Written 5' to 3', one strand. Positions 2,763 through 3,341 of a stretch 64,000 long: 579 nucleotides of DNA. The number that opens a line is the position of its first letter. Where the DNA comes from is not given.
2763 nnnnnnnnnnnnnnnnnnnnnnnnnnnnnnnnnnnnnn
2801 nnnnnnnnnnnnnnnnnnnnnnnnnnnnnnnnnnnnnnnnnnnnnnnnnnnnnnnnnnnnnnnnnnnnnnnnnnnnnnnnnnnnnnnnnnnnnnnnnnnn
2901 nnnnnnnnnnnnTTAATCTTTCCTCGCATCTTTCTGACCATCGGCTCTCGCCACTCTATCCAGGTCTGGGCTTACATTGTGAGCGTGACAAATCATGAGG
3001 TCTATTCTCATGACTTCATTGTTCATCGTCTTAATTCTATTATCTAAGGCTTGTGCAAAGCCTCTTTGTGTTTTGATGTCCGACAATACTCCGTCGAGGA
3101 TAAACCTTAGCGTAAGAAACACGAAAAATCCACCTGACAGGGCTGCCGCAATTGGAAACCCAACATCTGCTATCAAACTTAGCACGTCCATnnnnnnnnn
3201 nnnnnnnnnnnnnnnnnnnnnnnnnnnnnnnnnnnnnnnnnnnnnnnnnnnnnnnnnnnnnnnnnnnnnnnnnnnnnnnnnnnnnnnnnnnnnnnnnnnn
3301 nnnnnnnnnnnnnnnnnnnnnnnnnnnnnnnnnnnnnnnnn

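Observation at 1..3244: Phage curli-type (type VIII secretion) operon wired to a late promoter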

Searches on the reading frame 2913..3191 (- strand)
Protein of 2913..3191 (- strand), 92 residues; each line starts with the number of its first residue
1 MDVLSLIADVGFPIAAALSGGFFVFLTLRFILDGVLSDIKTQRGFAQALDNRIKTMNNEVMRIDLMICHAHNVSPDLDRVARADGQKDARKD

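Call 4: search_protein_families(library=pfam, proteins=[window:2913-3191:-], max_evalue=1)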
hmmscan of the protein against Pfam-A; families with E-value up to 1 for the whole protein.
window:2913-3191:- (92 aa): 2 families
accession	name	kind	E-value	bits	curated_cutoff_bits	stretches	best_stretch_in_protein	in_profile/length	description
PF21779.2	DUF6874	-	0.071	13.7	27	1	56-85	24-53/84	Family of unknown function (DUF6874)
PF12841.12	YvrJ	-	0.12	12.4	29.5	1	6-17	1-12/36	YvrJ protein family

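Call 5: search_protein_families(library=phrogs, proteins=[window:2913-3191:-], max_evalue=0.01)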
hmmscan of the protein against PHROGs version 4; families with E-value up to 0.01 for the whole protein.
window:2913-3191:- (92 aa): 1 family
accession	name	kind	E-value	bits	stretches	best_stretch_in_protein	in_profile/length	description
phrog_18771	-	unknown function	5.3e-26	91.3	1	1-92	2-93/93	-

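Call 56: search_protein_families(library=pfam, alignment_id=A2, max_evalue=1)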
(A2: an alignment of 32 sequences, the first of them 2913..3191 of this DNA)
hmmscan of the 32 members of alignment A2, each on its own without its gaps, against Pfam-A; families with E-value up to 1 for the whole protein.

A. member 1, window:2913-3191:- (92 aa): 2 families
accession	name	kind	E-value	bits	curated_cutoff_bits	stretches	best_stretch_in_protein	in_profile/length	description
PF21779.2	DUF6874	-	0.071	13.7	27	1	56-85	24-53/84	Family of unknown function (DUF6874)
PF12841.12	YvrJ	-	0.12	12.4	29.5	1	6-17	1-12/36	YvrJ protein family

B. families by the number of members that match (of 32 scanned): 17 families
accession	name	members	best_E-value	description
PF12841.12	YvrJ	10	0.0043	YvrJ protein family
PF14985.11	TM140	5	0.056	TM140 protein family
PF15039.11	DUF4530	2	0.0074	Domain of unknown function (DUF4530)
PF04415.17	DUF515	2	0.013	Protein of unknown function (DUF515)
PF16378.10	DUF4988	2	0.074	Domain of unknown function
PF16834.11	CSM2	1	0.016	Shu complex component Csm2, DNA-binding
PF11166.13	DUF2951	1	0.026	Protein of unknown function (DUF2951)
PF18101.7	Pan3_PK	1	0.031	Pan3 Pseudokinase domain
PF18955.5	DUF5698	1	0.054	Domain of unknown function (DUF5698)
PF21779.2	DUF6874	1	0.071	Family of unknown function (DUF6874)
PF08510.17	PIG-P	1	0.087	PIG-P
PF20663.3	COG4_N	1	0.1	Conserved oligomeric Golgi complex subunit 4, N-terminal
PF03021.20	CM2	1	0.1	Influenza C virus M2 protein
PF00679.30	EFG_C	1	0.18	Elongation factor G C-terminus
PF22170.1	AnkX_ins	1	0.23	Phosphocholine transferase AnkX insertion domain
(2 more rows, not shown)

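Call 57: search_solved_structures(query=A2, max_evalue=10)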
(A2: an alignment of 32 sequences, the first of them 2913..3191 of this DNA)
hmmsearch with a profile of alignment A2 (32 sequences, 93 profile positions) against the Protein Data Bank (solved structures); distinct sequences matched with E-value up to 10: 54.
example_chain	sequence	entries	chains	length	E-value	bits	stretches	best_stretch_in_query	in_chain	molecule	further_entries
8qbr_A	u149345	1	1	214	0.0022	20.9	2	32-88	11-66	Membrane-associated protein Vipp1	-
8qbv_A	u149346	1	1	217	0.0023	20.8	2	32-88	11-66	Membrane-associated protein Vipp1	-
8qbw_A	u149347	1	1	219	0.0023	20.8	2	32-88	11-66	Phage shock protein A, PspA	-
6zvr_B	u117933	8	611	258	0.0032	20.3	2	32-88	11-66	Vipp1 | Phage shock protein A, PspA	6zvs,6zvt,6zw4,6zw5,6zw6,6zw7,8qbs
6gaj_A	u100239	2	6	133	0.014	18.3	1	35-76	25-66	Outer capsid protein sigma-1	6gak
7o92_A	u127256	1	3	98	0.036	16.9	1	41-87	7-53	hypothetical protein UY81_C0065G0003 residues 18-54 from Candidatus Giovannonibacteria bac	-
6gao_A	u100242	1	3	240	0.068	16.1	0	35-76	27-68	Outer capsid protein sigma-1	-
5apq_A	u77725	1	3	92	0.091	15.7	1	39-83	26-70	GENERAL CONTROL PROTEIN GCN4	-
6yam_r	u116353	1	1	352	0.12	15.3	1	46-91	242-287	eukaryotic translation initiation factor 3 subunit h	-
5a5t_H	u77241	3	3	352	0.12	15.3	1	46-91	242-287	EUKARYOTIC TRANSLATION INITIATION FACTOR 3 SUBUNIT H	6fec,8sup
9h74_r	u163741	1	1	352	0.12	15.3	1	46-91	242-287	Eukaryotic translation initiation factor 3 subunit H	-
6w2s_5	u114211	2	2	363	0.13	15.2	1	46-91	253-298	Eukaryotic translation initiation factor 3 subunit H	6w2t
9cpa_r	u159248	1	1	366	0.13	15.2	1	46-91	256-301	Eukaryotic translation initiation factor 3 subunit H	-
5apw_A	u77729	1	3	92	0.14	15.1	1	39-82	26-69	GENERAL CONTROL PROTEIN GCN4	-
5apt_A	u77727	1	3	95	0.15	14.9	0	39-73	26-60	GENERAL CONTROL PROTEIN GCN4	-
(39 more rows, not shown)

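Call 61: search_dna_similar(query=window:2913-3191:-, collection=phages, mode=protein, max_evalue=0.01, max_rows=40)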
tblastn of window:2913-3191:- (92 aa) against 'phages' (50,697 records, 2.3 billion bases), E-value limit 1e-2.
Records with a match: 6; places in all: 6; records where one place covers at least 80% of the query: 6.
Best place of each record, by identity: <60% 6.
By first word of the organism name: Methylophilales 4; Pelagibacter 2.
By host as written in the record: Methylophilales_sp._H5P1 4; Candidatus Pelagibacter ubique HTCC1062 2.
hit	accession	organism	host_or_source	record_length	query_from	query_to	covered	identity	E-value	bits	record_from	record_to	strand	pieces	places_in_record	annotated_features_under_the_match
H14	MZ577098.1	Methylophilales phage Melnitz-3 EXVC039M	Methylophilales_sp._H5P1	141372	1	92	100%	51.1%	5e-26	104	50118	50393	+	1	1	hypothetical protein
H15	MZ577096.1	Methylophilales phage Melnitz-2 EXVC040M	Methylophilales_sp._H5P1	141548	1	92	100%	51.1%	5e-26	104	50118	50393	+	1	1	hypothetical protein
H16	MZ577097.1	Methylophilales phage Melnitz EXVC044M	Methylophilales_sp._H5P1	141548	1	92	100%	51.1%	5e-26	104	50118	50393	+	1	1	hypothetical protein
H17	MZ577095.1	Methylophilales phage Melnitz-1 EXVC043M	Methylophilales_sp._H5P1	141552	1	92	100%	51.1%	5e-26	104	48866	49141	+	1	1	hypothetical protein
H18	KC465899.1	Pelagibacter phage HTVC008M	Candidatus Pelagibacter ubique HTCC1062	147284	4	92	97%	47.2%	6e-23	96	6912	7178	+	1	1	hypothetical protein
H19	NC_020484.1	Pelagibacter phage HTVC008M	Candidatus Pelagibacter ubique HTCC1062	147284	4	92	97%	47.2%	6e-23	96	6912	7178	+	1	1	hypothetical protein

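Call 62: find_related_loci(query=A2, collection=viral_contigs, flank=8000)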
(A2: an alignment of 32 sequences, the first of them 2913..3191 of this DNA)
Query A2 (92 aa) in viral_contigs; peptide patterns used: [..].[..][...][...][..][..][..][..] (x = any residue, [..] = any of these).
599 stretches matched a pattern (row limit reached: there are more); 576 encode a relative of the query (tblastn E <= 1e-3); the best 80 are kept; 80 distinct loci.
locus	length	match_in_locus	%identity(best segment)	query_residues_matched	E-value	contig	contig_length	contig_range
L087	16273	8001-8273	87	2-92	7e-50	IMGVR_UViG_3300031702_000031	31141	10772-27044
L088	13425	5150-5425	80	1-92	9e-49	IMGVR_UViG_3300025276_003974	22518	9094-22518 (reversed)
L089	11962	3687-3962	78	1-92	9e-48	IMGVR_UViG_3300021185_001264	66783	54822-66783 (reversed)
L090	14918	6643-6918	75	1-92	8e-47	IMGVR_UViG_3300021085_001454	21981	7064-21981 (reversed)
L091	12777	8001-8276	75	1-92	1e-46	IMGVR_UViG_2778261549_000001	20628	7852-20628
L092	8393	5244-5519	77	1-92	4e-45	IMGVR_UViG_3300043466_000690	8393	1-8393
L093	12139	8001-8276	77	1-92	9e-45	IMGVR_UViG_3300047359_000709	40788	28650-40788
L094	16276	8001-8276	74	1-92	1e-44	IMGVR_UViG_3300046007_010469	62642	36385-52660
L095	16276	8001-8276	75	1-92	2e-44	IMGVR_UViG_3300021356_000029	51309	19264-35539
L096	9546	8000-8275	73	1-92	1e-43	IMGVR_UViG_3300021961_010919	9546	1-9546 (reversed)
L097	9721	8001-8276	74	1-92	2e-43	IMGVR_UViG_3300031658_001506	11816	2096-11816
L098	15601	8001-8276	74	1-92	3e-43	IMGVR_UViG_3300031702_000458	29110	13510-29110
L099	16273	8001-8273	74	2-92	1e-42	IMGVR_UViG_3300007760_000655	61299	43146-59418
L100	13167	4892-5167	74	1-92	1e-42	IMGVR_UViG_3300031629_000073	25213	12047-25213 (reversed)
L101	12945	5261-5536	73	1-92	2e-42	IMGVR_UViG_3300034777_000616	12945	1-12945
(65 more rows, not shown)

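Call 85: search_protein_families(library=ncbifam, proteins=[window:2913-3191:-], max_evalue=0.01)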
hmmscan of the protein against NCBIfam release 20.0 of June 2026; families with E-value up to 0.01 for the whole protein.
window:2913-3191:- (92 aa): 0 families
